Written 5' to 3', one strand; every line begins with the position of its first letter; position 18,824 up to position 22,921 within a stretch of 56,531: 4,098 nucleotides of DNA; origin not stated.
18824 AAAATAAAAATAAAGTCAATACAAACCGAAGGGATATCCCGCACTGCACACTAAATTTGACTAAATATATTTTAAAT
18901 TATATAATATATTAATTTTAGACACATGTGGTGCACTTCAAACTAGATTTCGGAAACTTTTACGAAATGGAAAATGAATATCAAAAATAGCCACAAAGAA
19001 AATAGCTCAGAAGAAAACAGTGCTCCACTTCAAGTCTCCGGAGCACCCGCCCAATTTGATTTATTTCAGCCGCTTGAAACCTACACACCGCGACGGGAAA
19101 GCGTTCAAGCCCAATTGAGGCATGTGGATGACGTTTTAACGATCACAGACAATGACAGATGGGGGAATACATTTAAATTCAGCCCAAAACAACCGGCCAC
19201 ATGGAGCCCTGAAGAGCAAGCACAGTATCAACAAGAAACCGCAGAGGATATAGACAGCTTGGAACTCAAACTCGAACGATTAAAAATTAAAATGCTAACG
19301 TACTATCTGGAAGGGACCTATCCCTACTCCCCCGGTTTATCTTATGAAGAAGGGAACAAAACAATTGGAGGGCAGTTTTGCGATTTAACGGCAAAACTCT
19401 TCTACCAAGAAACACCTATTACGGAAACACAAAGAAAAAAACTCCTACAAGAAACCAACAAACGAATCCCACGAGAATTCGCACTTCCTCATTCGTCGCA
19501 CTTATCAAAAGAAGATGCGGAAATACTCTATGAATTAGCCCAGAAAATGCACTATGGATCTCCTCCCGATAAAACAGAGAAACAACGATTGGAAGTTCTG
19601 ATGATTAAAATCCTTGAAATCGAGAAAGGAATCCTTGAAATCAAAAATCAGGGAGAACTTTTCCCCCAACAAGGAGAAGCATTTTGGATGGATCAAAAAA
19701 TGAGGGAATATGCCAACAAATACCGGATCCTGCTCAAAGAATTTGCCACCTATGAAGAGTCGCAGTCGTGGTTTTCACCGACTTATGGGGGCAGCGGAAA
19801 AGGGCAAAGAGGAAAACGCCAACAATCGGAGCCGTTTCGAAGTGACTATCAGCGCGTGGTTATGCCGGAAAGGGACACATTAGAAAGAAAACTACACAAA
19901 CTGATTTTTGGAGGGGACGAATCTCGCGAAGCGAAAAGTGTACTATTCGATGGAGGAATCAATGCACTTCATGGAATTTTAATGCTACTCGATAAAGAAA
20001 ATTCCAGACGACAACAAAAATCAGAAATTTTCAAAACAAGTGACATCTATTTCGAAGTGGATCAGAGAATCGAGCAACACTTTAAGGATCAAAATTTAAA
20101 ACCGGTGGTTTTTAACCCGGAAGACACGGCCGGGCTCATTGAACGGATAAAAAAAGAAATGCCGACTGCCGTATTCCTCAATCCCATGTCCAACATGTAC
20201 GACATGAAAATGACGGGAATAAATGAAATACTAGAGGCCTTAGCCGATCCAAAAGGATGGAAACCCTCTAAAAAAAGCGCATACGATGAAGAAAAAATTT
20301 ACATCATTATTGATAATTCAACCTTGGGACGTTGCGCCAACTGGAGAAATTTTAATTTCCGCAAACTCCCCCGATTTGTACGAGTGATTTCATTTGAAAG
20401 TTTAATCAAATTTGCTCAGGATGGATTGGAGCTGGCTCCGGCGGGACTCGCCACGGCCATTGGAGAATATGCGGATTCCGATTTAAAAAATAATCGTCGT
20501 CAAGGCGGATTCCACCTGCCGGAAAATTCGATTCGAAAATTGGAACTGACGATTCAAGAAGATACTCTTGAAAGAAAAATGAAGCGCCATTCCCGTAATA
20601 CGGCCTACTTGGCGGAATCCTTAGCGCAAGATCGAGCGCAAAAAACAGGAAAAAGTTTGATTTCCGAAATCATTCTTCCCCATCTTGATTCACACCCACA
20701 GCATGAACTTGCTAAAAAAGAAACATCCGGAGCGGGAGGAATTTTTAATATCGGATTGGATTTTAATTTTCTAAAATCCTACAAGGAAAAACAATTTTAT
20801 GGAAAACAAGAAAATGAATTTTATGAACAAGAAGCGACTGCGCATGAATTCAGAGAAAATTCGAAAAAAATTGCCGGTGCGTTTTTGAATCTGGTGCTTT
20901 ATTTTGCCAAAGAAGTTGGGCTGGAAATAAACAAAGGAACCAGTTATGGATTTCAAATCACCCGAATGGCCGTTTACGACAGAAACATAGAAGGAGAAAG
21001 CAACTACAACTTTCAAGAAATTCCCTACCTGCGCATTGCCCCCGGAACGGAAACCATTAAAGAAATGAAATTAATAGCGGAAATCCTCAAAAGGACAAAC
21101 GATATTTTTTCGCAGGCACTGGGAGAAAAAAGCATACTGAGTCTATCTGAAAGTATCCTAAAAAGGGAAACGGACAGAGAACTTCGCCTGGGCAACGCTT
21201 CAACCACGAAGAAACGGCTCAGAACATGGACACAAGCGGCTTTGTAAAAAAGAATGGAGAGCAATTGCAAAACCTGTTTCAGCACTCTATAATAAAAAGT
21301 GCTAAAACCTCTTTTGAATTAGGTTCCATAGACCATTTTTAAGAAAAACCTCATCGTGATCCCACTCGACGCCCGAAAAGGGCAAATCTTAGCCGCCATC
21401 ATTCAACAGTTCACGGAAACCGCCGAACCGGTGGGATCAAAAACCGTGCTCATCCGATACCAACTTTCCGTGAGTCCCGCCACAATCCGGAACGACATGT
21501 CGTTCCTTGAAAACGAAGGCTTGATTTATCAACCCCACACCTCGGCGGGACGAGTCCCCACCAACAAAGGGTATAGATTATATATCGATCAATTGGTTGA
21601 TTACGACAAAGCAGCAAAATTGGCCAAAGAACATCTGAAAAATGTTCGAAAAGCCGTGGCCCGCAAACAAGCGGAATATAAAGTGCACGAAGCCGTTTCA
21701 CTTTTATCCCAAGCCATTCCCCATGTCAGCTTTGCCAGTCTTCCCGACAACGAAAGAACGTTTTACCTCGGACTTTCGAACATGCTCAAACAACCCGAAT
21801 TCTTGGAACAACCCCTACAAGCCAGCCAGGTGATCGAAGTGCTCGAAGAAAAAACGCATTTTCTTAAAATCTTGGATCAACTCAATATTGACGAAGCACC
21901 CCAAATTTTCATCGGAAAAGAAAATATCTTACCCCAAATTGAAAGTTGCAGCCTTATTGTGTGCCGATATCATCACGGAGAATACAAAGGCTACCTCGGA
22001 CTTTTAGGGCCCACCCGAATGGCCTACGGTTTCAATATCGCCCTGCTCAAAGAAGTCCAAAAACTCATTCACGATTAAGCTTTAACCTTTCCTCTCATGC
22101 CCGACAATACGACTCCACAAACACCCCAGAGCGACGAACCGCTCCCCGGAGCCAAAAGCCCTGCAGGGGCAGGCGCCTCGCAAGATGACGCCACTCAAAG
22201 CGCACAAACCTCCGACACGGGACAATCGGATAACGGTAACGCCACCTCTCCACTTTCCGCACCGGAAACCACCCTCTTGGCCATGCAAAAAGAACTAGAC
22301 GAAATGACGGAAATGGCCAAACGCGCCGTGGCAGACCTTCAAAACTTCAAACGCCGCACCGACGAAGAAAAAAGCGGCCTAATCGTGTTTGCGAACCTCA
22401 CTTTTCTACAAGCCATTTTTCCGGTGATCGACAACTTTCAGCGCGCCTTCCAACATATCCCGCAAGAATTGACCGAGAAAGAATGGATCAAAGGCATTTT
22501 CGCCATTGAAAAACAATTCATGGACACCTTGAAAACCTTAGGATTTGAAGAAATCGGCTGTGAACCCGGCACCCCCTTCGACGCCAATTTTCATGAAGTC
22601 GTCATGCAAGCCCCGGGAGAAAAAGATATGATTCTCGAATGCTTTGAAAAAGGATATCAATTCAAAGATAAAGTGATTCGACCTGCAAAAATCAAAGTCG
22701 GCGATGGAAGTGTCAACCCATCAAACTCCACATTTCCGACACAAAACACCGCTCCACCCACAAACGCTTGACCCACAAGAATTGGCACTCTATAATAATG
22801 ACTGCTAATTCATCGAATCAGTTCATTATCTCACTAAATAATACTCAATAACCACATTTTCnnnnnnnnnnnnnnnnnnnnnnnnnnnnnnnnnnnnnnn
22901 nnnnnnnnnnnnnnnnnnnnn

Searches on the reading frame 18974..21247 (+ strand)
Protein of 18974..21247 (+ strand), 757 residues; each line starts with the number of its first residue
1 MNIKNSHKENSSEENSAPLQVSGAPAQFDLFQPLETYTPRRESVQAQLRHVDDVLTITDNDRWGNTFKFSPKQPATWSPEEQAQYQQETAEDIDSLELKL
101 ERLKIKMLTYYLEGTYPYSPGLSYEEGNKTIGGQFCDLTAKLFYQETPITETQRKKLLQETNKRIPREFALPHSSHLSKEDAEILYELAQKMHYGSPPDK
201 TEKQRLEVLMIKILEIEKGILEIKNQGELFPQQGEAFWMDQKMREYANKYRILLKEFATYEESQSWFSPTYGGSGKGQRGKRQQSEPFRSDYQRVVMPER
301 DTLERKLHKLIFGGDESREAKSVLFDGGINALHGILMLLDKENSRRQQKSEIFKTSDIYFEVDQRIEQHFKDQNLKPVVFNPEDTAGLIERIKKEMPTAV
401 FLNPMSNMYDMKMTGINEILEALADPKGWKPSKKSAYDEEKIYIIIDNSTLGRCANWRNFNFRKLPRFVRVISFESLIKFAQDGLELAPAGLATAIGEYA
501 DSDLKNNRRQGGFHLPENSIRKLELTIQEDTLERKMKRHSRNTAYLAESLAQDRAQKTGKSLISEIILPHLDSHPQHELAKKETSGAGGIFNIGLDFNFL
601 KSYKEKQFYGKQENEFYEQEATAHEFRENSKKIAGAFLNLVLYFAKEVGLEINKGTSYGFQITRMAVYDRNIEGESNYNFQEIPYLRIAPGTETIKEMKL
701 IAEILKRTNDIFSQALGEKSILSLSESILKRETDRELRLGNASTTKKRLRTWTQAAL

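Call 68: search_protein_families(library=pfam, proteins=[window:18974-21247:+], max_evalue=0.00001)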
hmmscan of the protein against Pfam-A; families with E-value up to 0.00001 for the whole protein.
window:18974-21247:+ (757 aa): 1 family
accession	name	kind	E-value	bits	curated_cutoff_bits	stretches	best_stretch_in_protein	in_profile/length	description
PF01053.26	Cys_Met_Meta_PP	-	1.6e-13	50.5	27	1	283-596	37-305/381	Cys/Met metabolism PLP-dependent enzyme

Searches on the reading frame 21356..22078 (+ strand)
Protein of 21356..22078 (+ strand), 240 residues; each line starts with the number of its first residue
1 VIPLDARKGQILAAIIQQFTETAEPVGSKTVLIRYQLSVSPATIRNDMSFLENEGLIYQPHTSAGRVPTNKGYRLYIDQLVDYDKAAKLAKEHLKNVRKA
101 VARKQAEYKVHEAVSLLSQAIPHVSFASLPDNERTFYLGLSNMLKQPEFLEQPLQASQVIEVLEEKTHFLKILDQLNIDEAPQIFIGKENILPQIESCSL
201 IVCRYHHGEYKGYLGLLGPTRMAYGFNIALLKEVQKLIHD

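Call 68: search_protein_families(library=pfam, proteins=[window:21356-22078:+], max_evalue=0.00001)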
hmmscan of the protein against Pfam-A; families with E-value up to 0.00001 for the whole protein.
window:21356-22078:+ (240 aa): 1 family
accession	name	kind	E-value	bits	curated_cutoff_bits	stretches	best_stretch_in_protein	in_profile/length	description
PF01628.27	HrcA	-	4e-25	89.5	22.2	1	87-225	80-212/215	HrcA protein C terminal domain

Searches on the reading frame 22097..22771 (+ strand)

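Call 68: search_protein_families(library=pfam, proteins=[window:22097-22771:+], max_evalue=0.00001)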
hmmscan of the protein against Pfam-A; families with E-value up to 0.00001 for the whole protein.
window:22097-22771:+ (224 aa): 1 family
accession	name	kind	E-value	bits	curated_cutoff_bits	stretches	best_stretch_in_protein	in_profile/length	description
PF01025.24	GrpE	-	1.2e-39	136.1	25.8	1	44-202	4-164/165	GrpE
